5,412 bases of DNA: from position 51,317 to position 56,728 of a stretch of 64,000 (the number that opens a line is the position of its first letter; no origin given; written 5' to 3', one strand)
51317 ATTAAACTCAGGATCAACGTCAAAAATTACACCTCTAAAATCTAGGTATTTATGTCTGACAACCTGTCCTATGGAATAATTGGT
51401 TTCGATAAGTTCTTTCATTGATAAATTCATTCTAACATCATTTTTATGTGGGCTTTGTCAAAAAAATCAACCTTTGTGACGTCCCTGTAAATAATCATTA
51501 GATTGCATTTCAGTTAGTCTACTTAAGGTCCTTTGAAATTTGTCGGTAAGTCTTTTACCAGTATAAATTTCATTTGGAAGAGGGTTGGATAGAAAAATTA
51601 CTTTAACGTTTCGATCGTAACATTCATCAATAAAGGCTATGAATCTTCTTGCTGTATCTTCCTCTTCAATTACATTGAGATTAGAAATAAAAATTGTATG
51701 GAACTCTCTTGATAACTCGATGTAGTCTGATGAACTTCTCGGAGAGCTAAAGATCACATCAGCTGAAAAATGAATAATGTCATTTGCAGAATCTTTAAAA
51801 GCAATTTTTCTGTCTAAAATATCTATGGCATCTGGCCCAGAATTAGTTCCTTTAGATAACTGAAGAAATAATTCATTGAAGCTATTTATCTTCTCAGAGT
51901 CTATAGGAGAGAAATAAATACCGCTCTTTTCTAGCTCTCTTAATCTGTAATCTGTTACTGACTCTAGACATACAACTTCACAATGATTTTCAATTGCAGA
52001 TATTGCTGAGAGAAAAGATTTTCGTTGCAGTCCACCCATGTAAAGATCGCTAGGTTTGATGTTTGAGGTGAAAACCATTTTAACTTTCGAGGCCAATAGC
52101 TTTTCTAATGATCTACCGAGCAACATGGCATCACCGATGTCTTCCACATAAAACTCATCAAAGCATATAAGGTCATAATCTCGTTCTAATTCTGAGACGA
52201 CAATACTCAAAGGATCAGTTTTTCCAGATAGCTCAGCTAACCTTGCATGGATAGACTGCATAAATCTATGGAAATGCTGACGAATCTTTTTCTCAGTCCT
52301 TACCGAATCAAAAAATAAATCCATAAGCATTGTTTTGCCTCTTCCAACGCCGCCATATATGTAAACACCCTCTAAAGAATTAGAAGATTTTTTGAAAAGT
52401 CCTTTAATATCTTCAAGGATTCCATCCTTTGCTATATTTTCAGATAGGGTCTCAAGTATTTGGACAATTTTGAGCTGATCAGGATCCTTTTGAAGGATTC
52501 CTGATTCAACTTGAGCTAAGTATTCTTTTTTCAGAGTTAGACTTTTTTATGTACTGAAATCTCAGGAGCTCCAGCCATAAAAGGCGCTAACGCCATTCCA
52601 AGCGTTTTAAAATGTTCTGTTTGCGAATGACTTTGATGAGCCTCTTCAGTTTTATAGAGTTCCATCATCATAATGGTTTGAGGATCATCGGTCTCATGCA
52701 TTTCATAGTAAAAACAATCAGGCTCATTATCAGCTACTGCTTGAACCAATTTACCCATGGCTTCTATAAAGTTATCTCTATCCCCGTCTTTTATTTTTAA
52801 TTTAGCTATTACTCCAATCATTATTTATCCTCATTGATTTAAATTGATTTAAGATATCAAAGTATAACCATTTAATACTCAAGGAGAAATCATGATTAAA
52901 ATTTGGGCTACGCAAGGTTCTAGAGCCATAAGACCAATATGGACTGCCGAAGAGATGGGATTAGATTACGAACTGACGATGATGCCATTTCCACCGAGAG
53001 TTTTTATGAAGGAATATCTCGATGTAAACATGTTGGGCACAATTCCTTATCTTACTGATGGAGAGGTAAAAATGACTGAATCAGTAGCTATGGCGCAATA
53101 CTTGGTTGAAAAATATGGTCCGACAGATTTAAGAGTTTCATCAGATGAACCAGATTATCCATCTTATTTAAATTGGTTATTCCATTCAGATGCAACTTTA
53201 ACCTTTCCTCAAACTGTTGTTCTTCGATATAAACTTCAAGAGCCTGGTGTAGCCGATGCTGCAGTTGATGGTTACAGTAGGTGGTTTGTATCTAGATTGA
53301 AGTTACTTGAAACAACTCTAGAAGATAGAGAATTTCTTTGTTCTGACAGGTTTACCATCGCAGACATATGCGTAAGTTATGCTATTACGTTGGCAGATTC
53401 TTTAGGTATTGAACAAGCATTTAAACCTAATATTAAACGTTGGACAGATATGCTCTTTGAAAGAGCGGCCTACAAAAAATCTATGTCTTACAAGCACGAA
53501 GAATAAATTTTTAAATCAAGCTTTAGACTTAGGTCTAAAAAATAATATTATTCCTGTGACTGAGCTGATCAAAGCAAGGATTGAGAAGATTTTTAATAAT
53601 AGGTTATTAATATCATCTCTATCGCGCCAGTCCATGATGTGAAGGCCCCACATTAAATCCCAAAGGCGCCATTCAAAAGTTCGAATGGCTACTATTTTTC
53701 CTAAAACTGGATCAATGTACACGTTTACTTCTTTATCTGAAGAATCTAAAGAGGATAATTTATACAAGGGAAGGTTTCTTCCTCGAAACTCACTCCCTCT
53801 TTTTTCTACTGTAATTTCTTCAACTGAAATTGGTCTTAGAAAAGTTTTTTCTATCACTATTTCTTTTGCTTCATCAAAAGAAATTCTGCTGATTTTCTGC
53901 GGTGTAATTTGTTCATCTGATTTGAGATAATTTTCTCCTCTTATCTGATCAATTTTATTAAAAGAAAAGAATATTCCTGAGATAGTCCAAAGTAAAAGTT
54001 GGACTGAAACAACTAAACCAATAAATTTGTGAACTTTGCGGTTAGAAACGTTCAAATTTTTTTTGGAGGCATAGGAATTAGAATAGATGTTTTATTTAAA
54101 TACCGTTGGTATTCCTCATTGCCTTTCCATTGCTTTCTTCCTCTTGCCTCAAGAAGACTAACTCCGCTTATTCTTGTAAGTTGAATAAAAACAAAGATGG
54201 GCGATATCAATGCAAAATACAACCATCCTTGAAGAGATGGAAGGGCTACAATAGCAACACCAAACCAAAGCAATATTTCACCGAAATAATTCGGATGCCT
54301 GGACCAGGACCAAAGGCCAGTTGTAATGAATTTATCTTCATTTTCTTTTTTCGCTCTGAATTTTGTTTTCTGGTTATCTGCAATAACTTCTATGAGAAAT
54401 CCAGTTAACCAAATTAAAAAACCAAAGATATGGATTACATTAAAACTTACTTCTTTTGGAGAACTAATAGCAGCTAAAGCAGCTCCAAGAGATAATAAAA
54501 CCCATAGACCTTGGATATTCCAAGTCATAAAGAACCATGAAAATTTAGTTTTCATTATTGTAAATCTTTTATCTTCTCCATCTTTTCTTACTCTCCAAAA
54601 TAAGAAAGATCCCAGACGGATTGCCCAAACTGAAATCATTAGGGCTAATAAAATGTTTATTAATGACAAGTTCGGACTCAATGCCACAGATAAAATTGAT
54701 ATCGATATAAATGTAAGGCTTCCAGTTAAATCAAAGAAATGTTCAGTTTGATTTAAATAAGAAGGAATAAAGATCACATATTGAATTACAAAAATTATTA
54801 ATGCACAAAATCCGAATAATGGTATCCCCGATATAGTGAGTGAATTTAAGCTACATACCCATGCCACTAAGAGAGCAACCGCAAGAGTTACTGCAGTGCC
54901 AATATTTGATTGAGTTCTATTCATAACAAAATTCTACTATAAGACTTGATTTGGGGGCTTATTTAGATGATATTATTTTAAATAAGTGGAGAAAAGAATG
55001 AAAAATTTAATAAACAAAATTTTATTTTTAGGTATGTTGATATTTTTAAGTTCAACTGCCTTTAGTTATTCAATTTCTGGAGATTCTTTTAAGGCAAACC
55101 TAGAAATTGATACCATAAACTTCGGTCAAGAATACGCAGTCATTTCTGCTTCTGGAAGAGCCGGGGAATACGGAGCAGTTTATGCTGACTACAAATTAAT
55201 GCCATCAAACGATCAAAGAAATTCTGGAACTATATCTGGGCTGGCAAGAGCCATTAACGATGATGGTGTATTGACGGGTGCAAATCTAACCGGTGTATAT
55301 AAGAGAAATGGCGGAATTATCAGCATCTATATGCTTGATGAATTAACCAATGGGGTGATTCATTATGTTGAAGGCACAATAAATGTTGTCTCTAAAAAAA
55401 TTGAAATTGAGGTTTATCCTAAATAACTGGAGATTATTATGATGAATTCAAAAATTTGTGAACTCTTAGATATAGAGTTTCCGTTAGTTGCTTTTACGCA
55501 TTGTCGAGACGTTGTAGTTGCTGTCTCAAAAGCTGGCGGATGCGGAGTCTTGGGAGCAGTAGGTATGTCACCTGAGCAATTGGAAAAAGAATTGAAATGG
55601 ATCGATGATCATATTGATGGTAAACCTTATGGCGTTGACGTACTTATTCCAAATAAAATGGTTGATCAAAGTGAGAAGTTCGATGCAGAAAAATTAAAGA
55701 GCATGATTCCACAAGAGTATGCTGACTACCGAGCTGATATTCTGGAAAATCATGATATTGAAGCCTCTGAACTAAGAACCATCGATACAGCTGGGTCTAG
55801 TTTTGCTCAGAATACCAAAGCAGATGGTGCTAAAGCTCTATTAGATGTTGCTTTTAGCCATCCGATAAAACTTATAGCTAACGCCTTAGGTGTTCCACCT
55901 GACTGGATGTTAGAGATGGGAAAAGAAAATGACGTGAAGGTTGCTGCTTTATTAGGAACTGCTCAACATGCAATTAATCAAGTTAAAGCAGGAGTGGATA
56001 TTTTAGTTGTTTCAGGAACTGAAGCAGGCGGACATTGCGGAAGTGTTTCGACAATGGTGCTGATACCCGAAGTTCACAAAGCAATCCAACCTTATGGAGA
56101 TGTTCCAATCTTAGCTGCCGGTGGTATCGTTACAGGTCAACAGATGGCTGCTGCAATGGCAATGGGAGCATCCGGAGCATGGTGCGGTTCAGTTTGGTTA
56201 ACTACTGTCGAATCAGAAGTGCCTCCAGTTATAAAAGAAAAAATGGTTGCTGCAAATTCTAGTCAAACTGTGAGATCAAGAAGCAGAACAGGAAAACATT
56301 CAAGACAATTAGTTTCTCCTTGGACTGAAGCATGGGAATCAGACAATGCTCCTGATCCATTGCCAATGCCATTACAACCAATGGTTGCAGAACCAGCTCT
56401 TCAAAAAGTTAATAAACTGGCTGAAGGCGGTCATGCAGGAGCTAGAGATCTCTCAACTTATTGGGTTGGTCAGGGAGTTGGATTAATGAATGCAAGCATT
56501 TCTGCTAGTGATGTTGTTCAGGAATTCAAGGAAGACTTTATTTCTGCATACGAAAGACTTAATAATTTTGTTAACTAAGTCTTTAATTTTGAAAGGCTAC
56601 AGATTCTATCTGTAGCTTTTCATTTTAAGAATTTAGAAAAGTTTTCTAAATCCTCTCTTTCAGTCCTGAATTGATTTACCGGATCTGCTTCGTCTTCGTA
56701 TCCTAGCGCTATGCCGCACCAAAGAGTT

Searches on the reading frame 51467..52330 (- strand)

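Call 33: search_protein_families(library=pfam, proteins=[window:51467-52330:-], max_evalue=0.001)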
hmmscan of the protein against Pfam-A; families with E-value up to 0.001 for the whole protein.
window:51467-52330:- (287 aa): 1 family
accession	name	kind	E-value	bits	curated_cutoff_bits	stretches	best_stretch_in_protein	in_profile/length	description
PF03969.22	AFG1_ATPase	-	8.5e-91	305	27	1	1-282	76-359/361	AFG1-like ATPase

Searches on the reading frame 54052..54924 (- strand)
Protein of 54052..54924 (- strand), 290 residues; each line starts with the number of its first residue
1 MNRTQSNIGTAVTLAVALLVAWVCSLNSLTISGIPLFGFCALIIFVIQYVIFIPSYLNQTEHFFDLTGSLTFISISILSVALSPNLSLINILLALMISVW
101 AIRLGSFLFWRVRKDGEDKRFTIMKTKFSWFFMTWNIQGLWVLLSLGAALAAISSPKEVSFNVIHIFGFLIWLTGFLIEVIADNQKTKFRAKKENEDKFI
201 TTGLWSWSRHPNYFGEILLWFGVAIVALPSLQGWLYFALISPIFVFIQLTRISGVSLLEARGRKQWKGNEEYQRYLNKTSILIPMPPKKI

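Call 33: search_protein_families(library=pfam, proteins=[window:54052-54924:-], max_evalue=0.001)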
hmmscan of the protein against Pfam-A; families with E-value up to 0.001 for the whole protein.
window:54052-54924:- (290 aa): 4 families
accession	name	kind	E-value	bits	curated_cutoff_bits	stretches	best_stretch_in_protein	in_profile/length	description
PF06966.17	DUF1295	-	1.5e-59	201.8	20.4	1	52-279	2-235/235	Protein of unknown function (DUF1295)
PF02544.21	Steroid_dh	-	4.1e-10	40.3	22.6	1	129-284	11-147/150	3-oxo-5-alpha-steroid 4-dehydrogenase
PF04140.19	ICMT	-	9.1e-06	26.5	24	1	193-252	29-86/95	Isoprenylcysteine carboxyl methyltransferase (ICMT) family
PF04191.18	PEMT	-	6.2e-05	23.8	25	1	166-248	4-91/105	Phospholipid methyltransferase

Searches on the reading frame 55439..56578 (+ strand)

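Call 33: search_protein_families(library=pfam, proteins=[window:55439-56578:+], max_evalue=0.001)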
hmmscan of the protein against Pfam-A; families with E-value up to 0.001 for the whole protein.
window:55439-56578:+ (379 aa): 4 families
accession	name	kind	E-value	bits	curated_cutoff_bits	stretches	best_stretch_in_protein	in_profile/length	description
PF03060.21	NMO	-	8.7e-48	163.8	28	1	22-363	24-328/331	Nitronate monooxygenase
PF01070.24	FMN_dh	-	8.2e-09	35.4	24.9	1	174-255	228-307/350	FMN-dependent dehydrogenase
PF00478.31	IMPDH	-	2.3e-07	30.6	25.6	1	207-261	194-247/345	IMP dehydrogenase / GMP reductase domain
PF01645.23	Glu_synthase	-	0.00019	21.2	20.4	1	165-254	208-308/369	Conserved region in glutamate synthase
